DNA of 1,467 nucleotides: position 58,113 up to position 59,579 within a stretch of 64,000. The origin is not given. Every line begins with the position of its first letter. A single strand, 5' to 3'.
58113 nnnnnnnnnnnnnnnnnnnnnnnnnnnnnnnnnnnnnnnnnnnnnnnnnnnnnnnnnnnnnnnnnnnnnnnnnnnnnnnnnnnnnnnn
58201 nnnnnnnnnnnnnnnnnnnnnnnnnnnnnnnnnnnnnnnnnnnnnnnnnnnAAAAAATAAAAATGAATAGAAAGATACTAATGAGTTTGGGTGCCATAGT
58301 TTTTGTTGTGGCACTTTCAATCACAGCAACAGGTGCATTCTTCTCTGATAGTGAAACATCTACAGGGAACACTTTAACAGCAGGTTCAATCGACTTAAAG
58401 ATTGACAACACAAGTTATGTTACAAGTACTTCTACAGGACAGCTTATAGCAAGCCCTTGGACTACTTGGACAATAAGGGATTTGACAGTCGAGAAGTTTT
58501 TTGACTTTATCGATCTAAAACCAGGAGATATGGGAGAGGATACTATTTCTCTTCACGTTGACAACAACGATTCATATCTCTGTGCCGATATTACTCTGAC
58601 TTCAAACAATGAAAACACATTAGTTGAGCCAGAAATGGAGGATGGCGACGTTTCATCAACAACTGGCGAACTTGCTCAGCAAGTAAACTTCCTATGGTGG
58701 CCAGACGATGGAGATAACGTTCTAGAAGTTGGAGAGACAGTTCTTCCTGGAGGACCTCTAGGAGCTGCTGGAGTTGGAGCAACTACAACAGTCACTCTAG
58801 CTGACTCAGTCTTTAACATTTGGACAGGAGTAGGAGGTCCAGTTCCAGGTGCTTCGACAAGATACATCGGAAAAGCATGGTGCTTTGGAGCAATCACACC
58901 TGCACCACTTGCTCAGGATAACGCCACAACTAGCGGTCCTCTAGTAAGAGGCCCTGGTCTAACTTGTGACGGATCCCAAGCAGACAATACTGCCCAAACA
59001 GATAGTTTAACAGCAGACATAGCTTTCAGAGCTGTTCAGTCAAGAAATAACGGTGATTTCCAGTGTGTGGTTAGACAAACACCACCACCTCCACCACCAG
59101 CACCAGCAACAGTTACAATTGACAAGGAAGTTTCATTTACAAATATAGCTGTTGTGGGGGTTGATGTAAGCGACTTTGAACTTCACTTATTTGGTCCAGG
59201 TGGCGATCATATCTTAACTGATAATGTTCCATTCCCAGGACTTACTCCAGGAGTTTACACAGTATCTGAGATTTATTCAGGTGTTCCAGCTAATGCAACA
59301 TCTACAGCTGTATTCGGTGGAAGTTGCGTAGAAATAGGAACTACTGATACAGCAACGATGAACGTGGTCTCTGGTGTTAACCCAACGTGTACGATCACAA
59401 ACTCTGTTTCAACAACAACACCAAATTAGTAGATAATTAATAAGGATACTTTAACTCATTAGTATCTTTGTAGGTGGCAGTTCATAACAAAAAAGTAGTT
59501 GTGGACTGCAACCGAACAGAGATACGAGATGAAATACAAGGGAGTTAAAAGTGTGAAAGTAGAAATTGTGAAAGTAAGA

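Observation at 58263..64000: Tandem array of four diverged TasA/camelysin-like secreted paralogues, one with a vWA domain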

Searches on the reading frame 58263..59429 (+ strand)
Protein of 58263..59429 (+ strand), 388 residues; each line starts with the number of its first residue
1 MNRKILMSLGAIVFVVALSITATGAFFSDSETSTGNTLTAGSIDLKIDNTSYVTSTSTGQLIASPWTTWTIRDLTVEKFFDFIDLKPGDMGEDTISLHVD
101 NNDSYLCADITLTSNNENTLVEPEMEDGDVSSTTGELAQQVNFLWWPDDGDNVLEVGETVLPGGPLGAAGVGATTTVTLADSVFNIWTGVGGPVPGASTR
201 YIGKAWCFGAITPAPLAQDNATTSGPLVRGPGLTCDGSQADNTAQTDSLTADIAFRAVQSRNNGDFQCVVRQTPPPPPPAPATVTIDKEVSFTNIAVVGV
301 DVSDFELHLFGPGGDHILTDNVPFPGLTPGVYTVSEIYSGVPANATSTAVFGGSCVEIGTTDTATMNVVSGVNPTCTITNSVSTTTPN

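Call 4: search_protein_families(library=pfam, proteins=[window:58263-59429:+], max_evalue=1)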
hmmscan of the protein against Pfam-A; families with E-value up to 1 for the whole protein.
window:58263-59429:+ (388 aa): 3 families
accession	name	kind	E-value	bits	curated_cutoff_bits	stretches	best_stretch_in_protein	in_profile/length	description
PF12389.13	Peptidase_M73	-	0.00012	22.4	22.5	1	3-53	4-53/196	Camelysin metallo-endopeptidase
PF24284.1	DUF7472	-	0.13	12.9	27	1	1-41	7-47/65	Family of unknown function (DUF7472)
PF05342.19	Peptidase_M26_N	-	0.29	10.8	27.7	1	35-75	161-202/250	M26 IgA1-specific Metallo-endopeptidase N-terminal region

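Call 5: search_protein_families(library=ncbifam, proteins=[window:58263-59429:+], max_evalue=1)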
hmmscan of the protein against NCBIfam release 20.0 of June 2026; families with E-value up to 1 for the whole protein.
window:58263-59429:+ (388 aa): 1 family
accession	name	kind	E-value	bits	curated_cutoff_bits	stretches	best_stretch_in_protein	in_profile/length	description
TIGR04088.1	cognate_SipW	domain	0.0001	22.3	19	1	10-43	2-34/34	SipW-dependent-type signal peptide-containing protein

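Call 44: list_cluster_members(proteins=[window:58263-59429:+, window:59599-60897:+, window:60976-63741:+, L001:14162-15526:+, L001:15662-16192:+, L001:16179-17309:+])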
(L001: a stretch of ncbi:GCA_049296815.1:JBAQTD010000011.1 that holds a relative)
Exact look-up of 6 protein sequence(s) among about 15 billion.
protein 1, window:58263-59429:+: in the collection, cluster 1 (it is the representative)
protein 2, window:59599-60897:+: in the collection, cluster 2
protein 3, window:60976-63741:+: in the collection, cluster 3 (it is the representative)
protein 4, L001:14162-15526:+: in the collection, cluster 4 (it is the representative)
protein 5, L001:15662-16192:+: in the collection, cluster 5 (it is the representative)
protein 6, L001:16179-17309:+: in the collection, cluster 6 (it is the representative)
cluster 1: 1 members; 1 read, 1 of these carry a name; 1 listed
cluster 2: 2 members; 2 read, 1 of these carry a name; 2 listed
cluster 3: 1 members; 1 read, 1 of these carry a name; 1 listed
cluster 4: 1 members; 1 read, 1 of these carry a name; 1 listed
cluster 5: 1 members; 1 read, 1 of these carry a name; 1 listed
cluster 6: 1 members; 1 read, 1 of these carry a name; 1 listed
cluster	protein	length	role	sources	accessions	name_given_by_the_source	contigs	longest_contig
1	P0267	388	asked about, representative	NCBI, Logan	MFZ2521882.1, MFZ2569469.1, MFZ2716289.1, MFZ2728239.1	MAG: SipW-dependent-type signal peptide-containing protein [Minisyncoccia bacterium]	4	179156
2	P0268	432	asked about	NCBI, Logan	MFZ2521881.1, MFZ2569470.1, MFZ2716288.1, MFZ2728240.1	MAG: hypothetical protein WAX44_02600 [Minisyncoccia bacterium]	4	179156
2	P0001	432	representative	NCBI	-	-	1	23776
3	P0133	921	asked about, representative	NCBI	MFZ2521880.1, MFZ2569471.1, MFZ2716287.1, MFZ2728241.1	MAG: VWA domain-containing protein [Minisyncoccia bacterium]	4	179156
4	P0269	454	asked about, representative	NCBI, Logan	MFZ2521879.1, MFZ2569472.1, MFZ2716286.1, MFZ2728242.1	MAG: hypothetical protein WAX44_02610 [Minisyncoccia bacterium]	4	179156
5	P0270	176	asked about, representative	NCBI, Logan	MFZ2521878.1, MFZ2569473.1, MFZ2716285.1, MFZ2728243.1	MAG: signal peptidase I [Minisyncoccia bacterium]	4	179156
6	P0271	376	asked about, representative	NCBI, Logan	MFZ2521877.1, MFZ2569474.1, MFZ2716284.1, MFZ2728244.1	MAG: hypothetical protein WAX44_02620 [Minisyncoccia bacterium]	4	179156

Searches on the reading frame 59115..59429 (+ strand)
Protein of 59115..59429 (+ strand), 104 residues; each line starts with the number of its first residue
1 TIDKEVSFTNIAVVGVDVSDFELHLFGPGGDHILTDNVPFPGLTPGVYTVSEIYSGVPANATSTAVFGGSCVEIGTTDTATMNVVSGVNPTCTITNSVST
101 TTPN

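Call 49: search_protein_families(library=pfam, proteins=[window:59115-59429:+], max_evalue=10)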
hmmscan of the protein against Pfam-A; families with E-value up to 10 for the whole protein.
window:59115-59429:+ (104 aa): 0 families
